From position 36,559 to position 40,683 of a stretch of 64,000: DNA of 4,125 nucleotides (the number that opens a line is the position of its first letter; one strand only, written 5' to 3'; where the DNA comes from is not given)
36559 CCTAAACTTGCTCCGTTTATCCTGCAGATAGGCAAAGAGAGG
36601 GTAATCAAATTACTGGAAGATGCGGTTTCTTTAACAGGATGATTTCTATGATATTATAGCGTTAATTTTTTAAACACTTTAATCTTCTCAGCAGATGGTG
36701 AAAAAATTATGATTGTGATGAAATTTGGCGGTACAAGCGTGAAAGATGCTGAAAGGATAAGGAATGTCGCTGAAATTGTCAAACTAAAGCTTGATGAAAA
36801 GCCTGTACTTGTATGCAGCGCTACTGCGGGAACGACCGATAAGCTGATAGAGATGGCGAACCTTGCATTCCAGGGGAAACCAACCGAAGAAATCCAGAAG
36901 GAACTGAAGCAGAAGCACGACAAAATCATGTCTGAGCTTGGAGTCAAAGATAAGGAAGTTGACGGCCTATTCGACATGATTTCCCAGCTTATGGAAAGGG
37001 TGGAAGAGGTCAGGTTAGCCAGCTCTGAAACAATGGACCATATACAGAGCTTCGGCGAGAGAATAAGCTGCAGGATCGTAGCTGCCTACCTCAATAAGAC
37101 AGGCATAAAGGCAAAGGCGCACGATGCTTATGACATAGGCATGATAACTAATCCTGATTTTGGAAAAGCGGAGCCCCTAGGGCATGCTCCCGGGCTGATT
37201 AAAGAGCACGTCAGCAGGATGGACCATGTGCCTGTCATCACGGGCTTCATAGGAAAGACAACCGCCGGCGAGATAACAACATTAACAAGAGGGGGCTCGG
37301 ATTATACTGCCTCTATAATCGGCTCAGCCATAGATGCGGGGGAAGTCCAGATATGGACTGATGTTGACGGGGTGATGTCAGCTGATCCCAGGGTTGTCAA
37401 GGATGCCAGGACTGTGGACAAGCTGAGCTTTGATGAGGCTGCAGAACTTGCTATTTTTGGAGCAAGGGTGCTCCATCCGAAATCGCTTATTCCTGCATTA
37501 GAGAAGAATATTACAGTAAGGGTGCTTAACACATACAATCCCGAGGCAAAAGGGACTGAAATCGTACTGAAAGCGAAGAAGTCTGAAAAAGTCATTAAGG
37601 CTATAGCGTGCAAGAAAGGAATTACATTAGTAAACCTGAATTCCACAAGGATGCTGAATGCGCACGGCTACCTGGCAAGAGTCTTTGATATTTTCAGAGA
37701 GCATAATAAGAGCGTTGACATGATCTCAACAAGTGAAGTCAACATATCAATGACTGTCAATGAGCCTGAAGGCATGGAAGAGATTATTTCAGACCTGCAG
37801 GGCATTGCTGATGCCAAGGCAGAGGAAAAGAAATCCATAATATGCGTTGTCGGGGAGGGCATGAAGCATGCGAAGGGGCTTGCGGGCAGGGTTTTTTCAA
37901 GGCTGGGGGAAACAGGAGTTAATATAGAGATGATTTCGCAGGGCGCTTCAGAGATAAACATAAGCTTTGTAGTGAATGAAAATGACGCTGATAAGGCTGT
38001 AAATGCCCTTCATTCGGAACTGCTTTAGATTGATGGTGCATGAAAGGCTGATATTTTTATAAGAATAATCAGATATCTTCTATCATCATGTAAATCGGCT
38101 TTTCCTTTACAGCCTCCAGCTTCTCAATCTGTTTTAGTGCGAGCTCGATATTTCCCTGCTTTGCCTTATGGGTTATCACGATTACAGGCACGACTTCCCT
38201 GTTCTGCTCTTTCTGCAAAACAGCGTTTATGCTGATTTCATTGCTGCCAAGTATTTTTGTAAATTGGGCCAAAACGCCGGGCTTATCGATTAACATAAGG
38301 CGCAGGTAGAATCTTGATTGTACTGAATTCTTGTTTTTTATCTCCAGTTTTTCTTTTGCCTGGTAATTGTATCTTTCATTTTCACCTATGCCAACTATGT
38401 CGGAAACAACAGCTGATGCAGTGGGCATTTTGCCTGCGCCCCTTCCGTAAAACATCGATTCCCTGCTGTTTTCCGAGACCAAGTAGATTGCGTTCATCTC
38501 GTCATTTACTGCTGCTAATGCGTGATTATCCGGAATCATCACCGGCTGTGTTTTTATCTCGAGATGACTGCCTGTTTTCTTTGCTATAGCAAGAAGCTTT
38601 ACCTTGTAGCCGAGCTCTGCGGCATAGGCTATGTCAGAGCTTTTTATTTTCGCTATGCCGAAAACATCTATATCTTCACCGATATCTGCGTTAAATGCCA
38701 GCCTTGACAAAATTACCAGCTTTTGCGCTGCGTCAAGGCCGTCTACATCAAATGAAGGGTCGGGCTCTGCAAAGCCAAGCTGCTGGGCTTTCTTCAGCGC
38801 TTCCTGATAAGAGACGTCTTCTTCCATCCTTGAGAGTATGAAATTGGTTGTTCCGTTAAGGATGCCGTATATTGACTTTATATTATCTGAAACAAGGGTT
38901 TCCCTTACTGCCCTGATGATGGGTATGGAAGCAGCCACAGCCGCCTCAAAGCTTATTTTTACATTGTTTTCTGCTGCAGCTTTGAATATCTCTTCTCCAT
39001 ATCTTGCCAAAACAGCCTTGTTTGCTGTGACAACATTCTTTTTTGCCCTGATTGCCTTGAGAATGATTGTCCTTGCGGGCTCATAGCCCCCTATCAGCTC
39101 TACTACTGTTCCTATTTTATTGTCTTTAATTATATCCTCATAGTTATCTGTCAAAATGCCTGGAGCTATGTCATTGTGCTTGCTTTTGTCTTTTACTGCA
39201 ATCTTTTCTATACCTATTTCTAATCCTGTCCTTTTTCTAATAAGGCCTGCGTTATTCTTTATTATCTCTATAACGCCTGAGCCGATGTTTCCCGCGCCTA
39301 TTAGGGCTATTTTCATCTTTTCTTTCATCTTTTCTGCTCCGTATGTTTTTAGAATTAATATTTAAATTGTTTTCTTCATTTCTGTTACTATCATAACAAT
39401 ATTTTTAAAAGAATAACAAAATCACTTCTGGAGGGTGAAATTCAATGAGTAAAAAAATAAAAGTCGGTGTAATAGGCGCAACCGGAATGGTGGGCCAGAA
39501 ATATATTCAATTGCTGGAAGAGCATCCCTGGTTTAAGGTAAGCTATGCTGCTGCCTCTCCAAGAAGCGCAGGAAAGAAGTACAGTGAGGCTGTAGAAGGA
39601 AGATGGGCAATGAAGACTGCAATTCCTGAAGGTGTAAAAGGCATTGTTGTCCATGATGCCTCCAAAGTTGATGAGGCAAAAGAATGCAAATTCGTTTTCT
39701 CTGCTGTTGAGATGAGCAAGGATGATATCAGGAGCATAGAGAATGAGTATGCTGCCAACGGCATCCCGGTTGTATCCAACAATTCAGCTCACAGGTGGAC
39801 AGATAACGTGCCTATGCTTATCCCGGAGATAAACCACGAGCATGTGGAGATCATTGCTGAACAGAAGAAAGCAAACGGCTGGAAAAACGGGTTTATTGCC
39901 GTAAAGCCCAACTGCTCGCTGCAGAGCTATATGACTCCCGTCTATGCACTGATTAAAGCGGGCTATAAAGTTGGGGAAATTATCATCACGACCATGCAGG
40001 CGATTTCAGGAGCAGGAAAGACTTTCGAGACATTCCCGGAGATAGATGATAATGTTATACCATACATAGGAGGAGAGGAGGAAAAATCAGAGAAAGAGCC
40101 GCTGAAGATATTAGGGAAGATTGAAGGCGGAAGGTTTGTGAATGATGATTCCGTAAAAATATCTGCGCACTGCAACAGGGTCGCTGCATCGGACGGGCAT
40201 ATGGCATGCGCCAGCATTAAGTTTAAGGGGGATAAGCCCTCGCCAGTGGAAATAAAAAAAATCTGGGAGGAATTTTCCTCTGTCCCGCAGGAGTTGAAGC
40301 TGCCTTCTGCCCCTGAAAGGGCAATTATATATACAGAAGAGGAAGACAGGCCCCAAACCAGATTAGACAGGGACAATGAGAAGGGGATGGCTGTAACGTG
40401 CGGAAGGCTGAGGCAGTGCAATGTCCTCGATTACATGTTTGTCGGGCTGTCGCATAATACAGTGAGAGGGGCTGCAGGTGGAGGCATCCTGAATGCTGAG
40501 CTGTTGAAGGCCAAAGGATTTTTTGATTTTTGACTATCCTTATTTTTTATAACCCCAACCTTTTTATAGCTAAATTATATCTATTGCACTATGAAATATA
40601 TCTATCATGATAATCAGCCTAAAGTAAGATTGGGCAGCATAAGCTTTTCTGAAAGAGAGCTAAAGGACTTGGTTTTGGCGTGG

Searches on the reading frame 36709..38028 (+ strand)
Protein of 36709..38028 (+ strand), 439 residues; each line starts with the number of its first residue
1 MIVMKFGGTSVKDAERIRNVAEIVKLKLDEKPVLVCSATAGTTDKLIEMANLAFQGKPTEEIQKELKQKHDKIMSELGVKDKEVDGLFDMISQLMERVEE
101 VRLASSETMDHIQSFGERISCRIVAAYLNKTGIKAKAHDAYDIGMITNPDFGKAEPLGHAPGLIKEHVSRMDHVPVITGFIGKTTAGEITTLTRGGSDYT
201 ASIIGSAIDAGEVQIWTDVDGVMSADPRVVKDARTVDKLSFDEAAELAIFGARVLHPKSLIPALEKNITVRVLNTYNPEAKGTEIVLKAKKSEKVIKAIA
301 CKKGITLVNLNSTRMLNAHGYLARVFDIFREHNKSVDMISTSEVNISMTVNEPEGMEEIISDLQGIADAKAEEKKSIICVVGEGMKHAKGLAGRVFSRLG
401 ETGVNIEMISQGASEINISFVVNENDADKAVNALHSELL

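Call 94: search_protein_families(library=pfam, proteins=[window:36709-38028:+], max_evalue=0.001)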
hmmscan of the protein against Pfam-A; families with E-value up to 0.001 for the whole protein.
window:36709-38028:+ (439 aa): 4 families
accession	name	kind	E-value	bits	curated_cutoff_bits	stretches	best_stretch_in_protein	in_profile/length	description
PF00696.33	AA_kinase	-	7.8e-51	173.5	24.9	1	1-274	2-234/234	Amino acid kinase family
PF22468.2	ACT_9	-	8.1e-36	122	27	2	378-438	1-61/61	ACT domain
PF01842.31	ACT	-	1.2e-14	54.1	27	1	388-436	10-63/66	ACT domain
PF13840.12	ACT_7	-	5.1e-12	45.9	27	1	374-436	5-65/65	ACT domain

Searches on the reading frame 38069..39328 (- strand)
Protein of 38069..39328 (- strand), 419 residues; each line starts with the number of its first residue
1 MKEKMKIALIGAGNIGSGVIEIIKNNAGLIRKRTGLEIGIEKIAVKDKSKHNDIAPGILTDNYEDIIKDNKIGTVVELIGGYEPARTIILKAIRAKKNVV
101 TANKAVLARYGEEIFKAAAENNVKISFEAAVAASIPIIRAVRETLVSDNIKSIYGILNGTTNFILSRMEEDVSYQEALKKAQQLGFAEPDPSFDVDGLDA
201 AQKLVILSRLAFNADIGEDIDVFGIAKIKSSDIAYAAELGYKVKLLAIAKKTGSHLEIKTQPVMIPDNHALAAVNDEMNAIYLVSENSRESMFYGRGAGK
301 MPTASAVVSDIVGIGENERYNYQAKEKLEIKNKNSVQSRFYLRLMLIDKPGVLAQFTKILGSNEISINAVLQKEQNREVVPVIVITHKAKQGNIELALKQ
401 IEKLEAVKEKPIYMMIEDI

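Call 94: search_protein_families(library=pfam, proteins=[window:38069-39328:-], max_evalue=0.001)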
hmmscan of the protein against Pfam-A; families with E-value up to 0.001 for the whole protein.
window:38069-39328:- (419 aa): 4 families
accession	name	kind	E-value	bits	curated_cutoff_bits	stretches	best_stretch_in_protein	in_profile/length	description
PF00742.24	Homoserine_dh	-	4.3e-61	206.2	22.9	1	136-312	1-173/173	Homoserine dehydrogenase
PF03447.22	NAD_binding_3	-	6.2e-19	69.3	24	1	11-128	1-116/116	Homoserine dehydrogenase, NAD binding domain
PF01842.31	ACT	-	4.2e-08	33.3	27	1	342-405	3-65/66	ACT domain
PF22629.2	ACT_AHAS_ss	-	1.4e-05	25.6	27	1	345-407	4-65/67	AHAS small subunit-like ACT domain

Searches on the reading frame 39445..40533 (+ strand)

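Call 94: search_protein_families(library=pfam, proteins=[window:39445-40533:+], max_evalue=0.001)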
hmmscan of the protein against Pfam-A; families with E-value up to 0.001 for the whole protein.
window:39445-40533:+ (362 aa): 2 families
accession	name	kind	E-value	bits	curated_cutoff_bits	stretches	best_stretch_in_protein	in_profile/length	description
PF02774.23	Semialdhyde_dhC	-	1.1e-30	107.6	26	1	169-340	4-183/184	Semialdehyde dehydrogenase, dimerisation domain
PF01118.30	Semialdhyde_dh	-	1.4e-29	103.4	26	1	6-135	1-119/121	Semialdehyde dehydrogenase, NAD binding domain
